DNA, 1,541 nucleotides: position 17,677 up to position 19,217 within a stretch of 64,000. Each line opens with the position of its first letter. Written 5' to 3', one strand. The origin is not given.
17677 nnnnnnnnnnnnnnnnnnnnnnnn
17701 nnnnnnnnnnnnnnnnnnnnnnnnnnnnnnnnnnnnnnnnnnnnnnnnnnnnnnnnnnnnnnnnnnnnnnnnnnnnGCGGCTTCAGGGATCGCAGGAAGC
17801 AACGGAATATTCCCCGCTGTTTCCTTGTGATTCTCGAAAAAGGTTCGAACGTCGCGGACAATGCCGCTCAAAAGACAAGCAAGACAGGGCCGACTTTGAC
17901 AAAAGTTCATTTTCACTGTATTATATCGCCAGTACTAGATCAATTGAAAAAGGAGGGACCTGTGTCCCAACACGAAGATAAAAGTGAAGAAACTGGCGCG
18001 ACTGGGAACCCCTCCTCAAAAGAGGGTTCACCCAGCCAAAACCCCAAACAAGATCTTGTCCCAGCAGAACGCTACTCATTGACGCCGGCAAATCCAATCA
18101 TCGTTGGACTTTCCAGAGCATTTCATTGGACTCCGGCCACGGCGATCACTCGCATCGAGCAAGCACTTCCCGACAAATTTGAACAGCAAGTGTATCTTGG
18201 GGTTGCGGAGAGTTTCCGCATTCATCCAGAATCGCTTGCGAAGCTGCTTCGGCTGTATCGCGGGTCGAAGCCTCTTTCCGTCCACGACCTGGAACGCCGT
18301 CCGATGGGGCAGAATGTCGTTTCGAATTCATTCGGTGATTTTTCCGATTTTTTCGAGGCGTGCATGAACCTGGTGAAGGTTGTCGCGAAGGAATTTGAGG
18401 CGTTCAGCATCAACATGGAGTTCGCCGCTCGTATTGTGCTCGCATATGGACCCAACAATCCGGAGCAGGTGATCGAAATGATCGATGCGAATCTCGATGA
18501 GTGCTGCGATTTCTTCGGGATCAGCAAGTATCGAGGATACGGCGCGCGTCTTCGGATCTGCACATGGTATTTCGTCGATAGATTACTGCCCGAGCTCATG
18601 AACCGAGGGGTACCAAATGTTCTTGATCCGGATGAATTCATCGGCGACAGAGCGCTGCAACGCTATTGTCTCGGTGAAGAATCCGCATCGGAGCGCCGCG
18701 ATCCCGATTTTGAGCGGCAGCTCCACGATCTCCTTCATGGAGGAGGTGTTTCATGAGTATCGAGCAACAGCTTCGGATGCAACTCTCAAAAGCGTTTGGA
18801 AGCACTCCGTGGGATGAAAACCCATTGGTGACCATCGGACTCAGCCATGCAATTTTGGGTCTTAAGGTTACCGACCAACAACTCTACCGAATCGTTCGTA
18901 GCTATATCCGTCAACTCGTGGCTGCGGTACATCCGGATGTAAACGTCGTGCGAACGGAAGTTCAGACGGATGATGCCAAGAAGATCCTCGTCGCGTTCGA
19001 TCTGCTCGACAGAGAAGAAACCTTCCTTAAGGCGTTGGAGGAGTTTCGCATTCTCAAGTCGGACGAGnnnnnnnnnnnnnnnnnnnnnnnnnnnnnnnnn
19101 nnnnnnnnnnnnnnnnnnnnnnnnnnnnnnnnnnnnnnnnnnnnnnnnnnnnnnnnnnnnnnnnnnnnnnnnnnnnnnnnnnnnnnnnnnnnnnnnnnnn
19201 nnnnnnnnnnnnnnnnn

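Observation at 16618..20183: Decayed island-like region downstream of tRNA-Gly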

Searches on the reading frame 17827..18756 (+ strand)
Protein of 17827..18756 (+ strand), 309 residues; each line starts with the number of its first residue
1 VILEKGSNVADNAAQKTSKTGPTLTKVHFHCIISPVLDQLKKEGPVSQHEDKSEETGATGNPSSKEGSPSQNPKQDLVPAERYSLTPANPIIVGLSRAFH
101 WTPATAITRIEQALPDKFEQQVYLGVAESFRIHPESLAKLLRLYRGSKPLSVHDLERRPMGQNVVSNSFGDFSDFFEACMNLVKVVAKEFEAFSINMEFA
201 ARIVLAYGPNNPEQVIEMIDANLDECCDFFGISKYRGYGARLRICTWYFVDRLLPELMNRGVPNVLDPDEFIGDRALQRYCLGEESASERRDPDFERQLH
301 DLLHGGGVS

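Call 10: search_protein_families(library=pfam, proteins=[window:17827-18756:+], max_evalue=1)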
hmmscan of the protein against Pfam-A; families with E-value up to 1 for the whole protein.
window:17827-18756:+ (309 aa): 1 family
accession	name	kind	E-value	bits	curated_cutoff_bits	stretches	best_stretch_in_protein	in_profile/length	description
PF20929.2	PDCD10_N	-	0.016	15.2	19.8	1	23-43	3-23/60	Programmed cell death protein 10, dimerisation domain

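Call 11: search_protein_families(library=phrogs, proteins=[window:17827-18756:+], max_evalue=1)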
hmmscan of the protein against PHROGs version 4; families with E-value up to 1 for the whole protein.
window:17827-18756:+ (309 aa): 1 family
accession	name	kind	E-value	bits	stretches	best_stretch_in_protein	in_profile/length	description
phrog_10057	-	other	0.037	15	1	73-125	35-85/141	DNA methyltransferase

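Call 13: find_homologous_proteins(query=window:17962-18756:+)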
Query window:17962-18756:+ (264 aa): 11 proteins with E <= 0.001 among 424 candidates.
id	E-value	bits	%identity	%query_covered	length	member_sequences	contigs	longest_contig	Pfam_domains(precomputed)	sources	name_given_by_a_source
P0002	5.3e-177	605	100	100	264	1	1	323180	-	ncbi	-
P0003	1.9e-111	390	66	98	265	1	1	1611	-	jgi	jgi:hypothetical protein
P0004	3.6e-93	330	56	98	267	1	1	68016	-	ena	-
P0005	1.0e-91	325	58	99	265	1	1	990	-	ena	-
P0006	7.4e-91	322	56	92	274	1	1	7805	-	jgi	jgi:hypothetical protein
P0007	3.4e-88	314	74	70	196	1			-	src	-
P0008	5.5e-80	287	55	98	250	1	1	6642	-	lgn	-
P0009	9.2e-80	286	58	83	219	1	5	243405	-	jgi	jgi:hypothetical protein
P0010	1.4e-65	239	47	89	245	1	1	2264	-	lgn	-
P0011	1.3e-58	217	46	92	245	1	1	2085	-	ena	-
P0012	2.8e-54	202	43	93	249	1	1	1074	-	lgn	-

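Call 14: find_encoding_contigs(protein=P0004, flank=8000, max_places=3)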
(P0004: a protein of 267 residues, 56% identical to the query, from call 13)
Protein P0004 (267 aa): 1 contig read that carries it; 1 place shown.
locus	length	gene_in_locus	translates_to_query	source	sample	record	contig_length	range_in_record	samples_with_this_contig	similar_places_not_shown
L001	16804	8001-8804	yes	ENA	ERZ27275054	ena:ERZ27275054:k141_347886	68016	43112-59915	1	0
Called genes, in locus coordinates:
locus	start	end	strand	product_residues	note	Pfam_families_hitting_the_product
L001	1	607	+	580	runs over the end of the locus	PF01411:tRNA-synt_2c, PF07973:tRNA_SAD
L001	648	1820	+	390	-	-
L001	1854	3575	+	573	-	-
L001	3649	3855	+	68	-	PF01176:eIF-1a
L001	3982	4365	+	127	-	PF00416:Ribosomal_S13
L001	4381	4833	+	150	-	PF00411:Ribosomal_S11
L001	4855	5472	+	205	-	PF00163:Ribosomal_S4, PF01479:S4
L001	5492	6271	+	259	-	PF01193:RNA_pol_L, PF01000:RNA_pol_A_bac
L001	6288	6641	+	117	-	PF01196:Ribosomal_L17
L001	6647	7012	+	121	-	PF00572:Ribosomal_L13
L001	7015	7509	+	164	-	PF00380:Ribosomal_S9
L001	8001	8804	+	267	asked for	-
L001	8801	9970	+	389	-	-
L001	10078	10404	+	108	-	-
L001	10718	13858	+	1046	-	-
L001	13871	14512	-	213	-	PF09335:VTT_dom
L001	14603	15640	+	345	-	PF00291:PALP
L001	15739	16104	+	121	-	PF02261:Asp_decarbox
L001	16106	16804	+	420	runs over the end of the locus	PF00270:DEAD, PF04851:ResIII, PF00271:Helicase_C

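Call 15: find_encoding_contigs(protein=P0009, flank=8000, max_places=3)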
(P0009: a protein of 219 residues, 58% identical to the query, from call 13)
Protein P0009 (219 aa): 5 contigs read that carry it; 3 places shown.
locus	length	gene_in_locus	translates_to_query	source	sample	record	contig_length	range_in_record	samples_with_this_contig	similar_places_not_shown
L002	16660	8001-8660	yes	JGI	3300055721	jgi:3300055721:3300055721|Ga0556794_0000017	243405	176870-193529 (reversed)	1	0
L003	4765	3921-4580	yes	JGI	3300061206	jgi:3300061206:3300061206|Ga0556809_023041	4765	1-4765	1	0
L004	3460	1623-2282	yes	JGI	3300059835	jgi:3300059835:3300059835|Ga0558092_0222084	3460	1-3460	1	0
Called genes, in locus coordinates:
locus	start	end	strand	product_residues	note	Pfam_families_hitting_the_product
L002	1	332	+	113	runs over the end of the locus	PF00203:Ribosomal_S19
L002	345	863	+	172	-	PF00237:Ribosomal_L22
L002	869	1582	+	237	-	PF07650:KH_2, PF00189:Ribosomal_S3_C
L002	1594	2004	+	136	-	PF00252:Ribosomal_L16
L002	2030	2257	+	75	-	PF00831:Ribosomal_L29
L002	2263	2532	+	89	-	PF00366:Ribosomal_S17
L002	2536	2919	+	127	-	PF00238:Ribosomal_L14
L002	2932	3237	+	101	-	PF00467:KOW (weak), PF17136:ribosomal_L24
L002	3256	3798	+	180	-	PF00281:Ribosomal_L5, PF00673:Ribosomal_L5_C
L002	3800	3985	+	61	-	PF00253:Ribosomal_S14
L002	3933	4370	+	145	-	PF00410:Ribosomal_S8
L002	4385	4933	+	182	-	PF00347:Ribosomal_L6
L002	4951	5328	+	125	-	PF00861:Ribosomal_L18p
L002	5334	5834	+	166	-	PF00333:Ribosomal_S5, PF03719:Ribosomal_S5_C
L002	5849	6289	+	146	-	PF00828:Ribosomal_L27A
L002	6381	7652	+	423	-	PF00344:SecY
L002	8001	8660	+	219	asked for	-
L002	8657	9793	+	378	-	-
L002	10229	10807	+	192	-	PF00406:ADK, PF02223:Thymidylate_kin (weak), PF13207:AAA_17, PF13238:AAA_18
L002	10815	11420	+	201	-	PF00406:ADK, PF13207:AAA_17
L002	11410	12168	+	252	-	PF00557:Peptidase_M24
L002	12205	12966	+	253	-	PF00535:Glycos_transf_2, PF10111:Glyco_tranf_2_2, PF13641:Glyco_tranf_2_3 (weak)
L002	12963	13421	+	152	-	PF03449:GreA_GreB_N, PF01272:GreA_GreB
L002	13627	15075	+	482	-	PF01336:tRNA_anti-codon, PF00152:tRNA-synt_2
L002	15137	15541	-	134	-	-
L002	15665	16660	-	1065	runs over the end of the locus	PF02811:PHP, PF07733:DNA_pol3_alpha, PF17657:DNA_pol3_finger, PF14579:HHH_6, PF01336:tRNA_anti-codon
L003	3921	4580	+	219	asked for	-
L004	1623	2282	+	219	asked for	-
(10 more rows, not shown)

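Call 16: find_encoding_contigs(protein=P0006, flank=8000, max_places=3)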
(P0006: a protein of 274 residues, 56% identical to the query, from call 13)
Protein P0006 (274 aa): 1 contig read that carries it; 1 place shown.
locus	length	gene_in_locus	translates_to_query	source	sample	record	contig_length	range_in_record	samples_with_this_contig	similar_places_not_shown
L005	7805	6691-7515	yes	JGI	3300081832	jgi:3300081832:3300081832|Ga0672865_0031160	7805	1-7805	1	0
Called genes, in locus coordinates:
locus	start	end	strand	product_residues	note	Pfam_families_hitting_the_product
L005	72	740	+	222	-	-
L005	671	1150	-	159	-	PF00578:AhpC-TSA, PF08534:Redoxin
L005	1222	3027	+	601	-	PF00009:GTP_EFTU, PF01926:MMR_HSR1, PF22042:EF-G_D2, PF03144:GTP_EFTU_D2, PF14492:EFG_III (weak), PF00679:EFG_C, PF21018:BipA_C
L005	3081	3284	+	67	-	PF13560:HTH_31 (weak), PF12844:HTH_19 (weak), PF01381:HTH_3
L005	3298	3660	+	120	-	-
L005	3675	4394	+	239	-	PF02683:DsbD_TM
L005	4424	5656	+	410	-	PF00578:AhpC-TSA, PF08534:Redoxin, PF13905:Thioredoxin_8 (weak), PF17991:Thioredoxin_10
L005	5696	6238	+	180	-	PF01625:PMSR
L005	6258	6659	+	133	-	PF01641:SelR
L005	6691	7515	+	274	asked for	-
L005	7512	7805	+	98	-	?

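Call 17: find_encoding_contigs(protein=P0008, flank=8000, max_places=3)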
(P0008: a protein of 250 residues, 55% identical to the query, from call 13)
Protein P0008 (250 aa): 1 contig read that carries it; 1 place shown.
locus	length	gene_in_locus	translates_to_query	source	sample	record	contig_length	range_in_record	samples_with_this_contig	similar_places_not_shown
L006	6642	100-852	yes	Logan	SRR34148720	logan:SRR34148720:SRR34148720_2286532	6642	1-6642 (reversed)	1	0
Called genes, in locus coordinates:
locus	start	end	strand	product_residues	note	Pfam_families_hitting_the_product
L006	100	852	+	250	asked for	-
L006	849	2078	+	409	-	-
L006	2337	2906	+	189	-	-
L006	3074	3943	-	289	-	-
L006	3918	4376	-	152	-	PF01475:FUR, PF12840:HTH_20 (weak)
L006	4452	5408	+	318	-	PF01656:CbiA, PF02374:ArsA_ATPase (faint), PF13614:AAA_31 (weak)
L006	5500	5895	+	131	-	-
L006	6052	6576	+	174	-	PF00300:His_Phos_1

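Call 33: find_related_loci(query=A2, collection=genome_contigs, flank=8000)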
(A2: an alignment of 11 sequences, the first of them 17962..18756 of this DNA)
Query A2 (264 aa) in genome_contigs; peptide patterns used: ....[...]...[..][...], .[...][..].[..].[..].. (x = any residue, [..] = any of these).
142 stretches matched a pattern; 2 encode a relative of the query (tblastn E <= 1e-3); 2 distinct loci.
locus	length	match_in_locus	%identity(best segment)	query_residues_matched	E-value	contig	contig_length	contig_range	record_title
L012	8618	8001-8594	52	29-226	4e-71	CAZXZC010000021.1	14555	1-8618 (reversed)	MAG TPA_asm: uncultured Candidatus Saccharibacteria bacterium isolate SRP189682_co2_51 genome assembly, contig: NODE_693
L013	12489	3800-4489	42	31-262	5e-59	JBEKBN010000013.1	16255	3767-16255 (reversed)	MAG: Minisyncoccia bacterium isolate SPRUCE 137 SPRUCE_137_13, whole genome shotgun sequence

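Call 40: predict_structure(alignment_id=A2)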
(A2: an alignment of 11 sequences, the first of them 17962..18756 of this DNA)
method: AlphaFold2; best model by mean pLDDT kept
length: 264 residues; sequences in the alignment: 11
mean_pLDDT: 76.9   pTM: 0.67
mean pLDDT of the five models: 76.9, 72.2, 72.1, 69.8, 69.1
residues with pLDDT >= 90: 99; 70-90: 98; 50-70: 21; < 50: 46
segments of 3 or more residues with pLDDT < 50: 1-33, 240-247, 260-264
pLDDT, mean of each block of 10 residues (from residue 1): 34 32 35 62 91 94 94 90 85 91 85 77 89 92 81 92 92 94 90 91 91 86 80 66 47 56 36
secondary structure, 60 per line:
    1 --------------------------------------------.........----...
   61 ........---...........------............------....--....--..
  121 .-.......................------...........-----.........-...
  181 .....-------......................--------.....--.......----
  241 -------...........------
elements in order: H45-53 H58-68 H72-82 H89-100 H107-110 E113-116 E119-121 H123-145 H152-162 H168-176 H178-185 H193-214 H223-227 H230-236 H248-258

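Call 43: search_protein_families(library=padloc, proteins=[window:17962-18756:+], max_evalue=1)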
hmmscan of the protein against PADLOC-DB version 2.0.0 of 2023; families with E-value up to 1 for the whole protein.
window:17962-18756:+ (264 aa): 0 families

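Call 44: search_protein_families(library=ncbifam, proteins=[window:17962-18756:+], max_evalue=1)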
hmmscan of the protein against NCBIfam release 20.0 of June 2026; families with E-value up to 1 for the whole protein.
window:17962-18756:+ (264 aa): 0 families

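Call 58: find_related_loci(query=A2, collection=viral_contigs, flank=10000)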
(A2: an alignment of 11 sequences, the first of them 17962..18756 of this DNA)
Query A2 (264 aa) in viral_contigs; peptide patterns used: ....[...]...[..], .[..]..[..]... (x = any residue, [..] = any of these).
17 stretches matched a pattern, but none encodes a relative of the query by tblastn (E <= 1e-3).

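Call 75: search_dna_similar(query=window:17962-18756:+, collection=phages, mode=protein, max_evalue=0.01)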
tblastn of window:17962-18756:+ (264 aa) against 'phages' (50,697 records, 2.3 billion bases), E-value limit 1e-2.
No match.

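Call 92: search_protein_families(library=pfam, proteins=[L013:61-1176:+, L013:2099-2656:+, L013:2663-3700:+, L013:5804-6328:+, L013:7060-7767:+, L001:10078-10404:+, L001:10718-13858:+, L006:2337-2906:+], max_evalue=0.001)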
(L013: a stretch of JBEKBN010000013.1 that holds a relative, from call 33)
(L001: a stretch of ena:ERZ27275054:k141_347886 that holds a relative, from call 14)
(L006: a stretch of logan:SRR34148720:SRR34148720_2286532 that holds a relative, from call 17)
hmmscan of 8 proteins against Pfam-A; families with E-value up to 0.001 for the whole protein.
L013:61-1176:+ (371 aa): 4 families
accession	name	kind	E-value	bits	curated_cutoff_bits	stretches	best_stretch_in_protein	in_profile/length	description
PF12627.12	PolyA_pol_RNAbd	-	9.3e-25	86.6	22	1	62-121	1-60/64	Probable RNA and SrmB- binding site of polymerase A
PF01966.28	HD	-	5.5e-11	43.2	22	1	137-223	1-92/116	HD domain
PF01743.26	PolyA_pol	-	1.3e-09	39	23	1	2-35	92-126/126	Poly A polymerase head domain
PF13735.12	tRNA_NucTran2_2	-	6e-08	33.2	27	1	192-329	24-146/149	tRNA nucleotidyltransferase domain 2 putative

L013:2099-2656:+ (185 aa): 1 family
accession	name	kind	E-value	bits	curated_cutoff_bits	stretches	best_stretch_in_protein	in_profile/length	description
PF04308.18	RNaseH_like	-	2.6e-44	151.1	25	1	30-171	1-143/145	Ribonuclease H-like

L013:2663-3700:+ (345 aa): 5 families
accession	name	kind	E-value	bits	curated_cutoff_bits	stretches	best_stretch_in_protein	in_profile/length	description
PF02646.22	RmuC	-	1e-56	192.7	26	1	52-340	2-290/291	RmuC family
PF06009.19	Laminin_II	-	0.00011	22.7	33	0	58-107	2-51/138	Laminin Domain II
PF04513.17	Baculo_PEP_C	-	0.00019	21.9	38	0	31-105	36-110/140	Baculovirus polyhedron envelope protein, PEP, C terminus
PF06103.16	DUF948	-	0.0003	21.4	37.2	0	6-78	4-77/89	Bacterial protein of unknown function (DUF948)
PF06295.17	ZapG-like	-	0.00041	20.8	33.5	0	6-102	1-96/123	Z-ring associated protein G-like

L013:5804-6328:+ (174 aa): 1 family
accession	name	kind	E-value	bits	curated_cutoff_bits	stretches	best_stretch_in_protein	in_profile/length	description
PF00719.24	Pyrophosphatase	-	1.2e-52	178.3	23.5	1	18-168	1-148/153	Inorganic pyrophosphatase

L013:7060-7767:+ (235 aa): 1 family
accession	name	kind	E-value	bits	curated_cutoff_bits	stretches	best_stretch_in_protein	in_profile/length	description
PF05552.17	MS_channel_1st_1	-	1.4e-16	60.5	22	2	118-160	3-45/50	Mechanosensitive ion channel, conserved TM helix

L001:10078-10404:+ (108 aa): 0 families

L001:10718-13858:+ (1046 aa): 0 families

L006:2337-2906:+ (189 aa): 0 families

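Call 94: search_solved_structures(query=A2, max_evalue=10, show_alignments=2)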
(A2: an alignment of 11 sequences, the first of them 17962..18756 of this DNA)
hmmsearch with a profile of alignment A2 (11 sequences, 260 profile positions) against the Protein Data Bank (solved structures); distinct sequences matched with E-value up to 10: 0.

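Call 105: search_dna_similar(query=window:17962-18756:+, collection=plasmids, mode=protein, max_evalue=0.01)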
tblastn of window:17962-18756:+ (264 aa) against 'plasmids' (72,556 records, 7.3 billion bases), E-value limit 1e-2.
No match.

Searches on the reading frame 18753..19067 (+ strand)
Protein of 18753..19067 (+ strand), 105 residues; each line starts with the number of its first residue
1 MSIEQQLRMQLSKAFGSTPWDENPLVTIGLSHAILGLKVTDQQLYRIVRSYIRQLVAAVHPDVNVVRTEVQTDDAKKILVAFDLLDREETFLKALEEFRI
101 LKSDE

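Call 25: find_homologous_proteins(query=A3)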
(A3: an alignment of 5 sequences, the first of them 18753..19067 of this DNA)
Query A3 (5 sequences) (105 aa, profile of the alignment): 8 proteins with E <= 0.001 among 1096 candidates.
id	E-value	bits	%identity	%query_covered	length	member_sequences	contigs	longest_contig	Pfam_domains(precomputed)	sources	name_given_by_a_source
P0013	6.3e-39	150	61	100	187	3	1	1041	-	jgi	jgi:chromosome segregation ATPase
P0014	1.7e-38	149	63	100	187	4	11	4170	-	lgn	-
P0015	8.6e-37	143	60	94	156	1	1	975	-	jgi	jgi:hypothetical protein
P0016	6.6e-35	137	56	94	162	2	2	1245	-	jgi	jgi:hypothetical protein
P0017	2.8e-30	122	51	100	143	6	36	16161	-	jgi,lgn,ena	jgi:hypothetical protein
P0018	4.0e-30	122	51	100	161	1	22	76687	-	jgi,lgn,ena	jgi:hypothetical protein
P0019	4.2e-30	122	51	100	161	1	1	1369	-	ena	-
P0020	1.6e-28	117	50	100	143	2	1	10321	-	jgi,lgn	-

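Call 26: find_encoding_contigs(protein=P0018, flank=6000, max_places=4)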
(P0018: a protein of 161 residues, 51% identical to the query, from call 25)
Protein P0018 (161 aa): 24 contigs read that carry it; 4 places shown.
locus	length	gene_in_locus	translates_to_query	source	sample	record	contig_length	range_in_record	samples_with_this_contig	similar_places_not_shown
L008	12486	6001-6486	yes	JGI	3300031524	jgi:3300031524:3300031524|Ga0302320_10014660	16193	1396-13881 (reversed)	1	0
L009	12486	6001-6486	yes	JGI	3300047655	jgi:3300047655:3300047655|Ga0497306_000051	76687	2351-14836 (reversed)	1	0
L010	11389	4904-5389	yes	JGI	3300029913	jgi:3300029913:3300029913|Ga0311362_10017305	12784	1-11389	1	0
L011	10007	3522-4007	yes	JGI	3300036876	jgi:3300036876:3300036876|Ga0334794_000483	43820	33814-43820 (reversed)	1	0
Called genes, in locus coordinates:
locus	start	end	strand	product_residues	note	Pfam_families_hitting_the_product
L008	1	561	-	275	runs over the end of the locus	PF22435:MRM3-like_sub_bind, PF00588:SpoU_methylase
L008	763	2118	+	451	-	PF14415:DUF4424 (faint), PF25302:NADase_transloc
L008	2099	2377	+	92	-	-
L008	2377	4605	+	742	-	-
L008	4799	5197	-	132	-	PF13358:DDE_3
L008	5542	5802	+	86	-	-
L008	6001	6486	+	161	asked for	-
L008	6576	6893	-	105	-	-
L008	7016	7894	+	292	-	-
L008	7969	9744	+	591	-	-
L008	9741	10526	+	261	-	-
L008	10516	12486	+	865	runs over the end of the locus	-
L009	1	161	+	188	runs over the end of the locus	PF02669:KdpC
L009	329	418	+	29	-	-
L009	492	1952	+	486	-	PF07642:BBP2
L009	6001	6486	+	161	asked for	-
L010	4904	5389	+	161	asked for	-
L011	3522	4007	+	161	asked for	-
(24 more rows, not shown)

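Call 61: find_related_loci(query=A3, collection=viral_contigs, flank=10000)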
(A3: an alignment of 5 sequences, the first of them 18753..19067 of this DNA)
Query A3 (105 aa) in viral_contigs; peptide patterns used: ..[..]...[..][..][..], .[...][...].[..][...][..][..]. (x = any residue, [..] = any of these).
63 stretches matched a pattern, but none encodes a relative of the query by tblastn (E <= 1e-3).
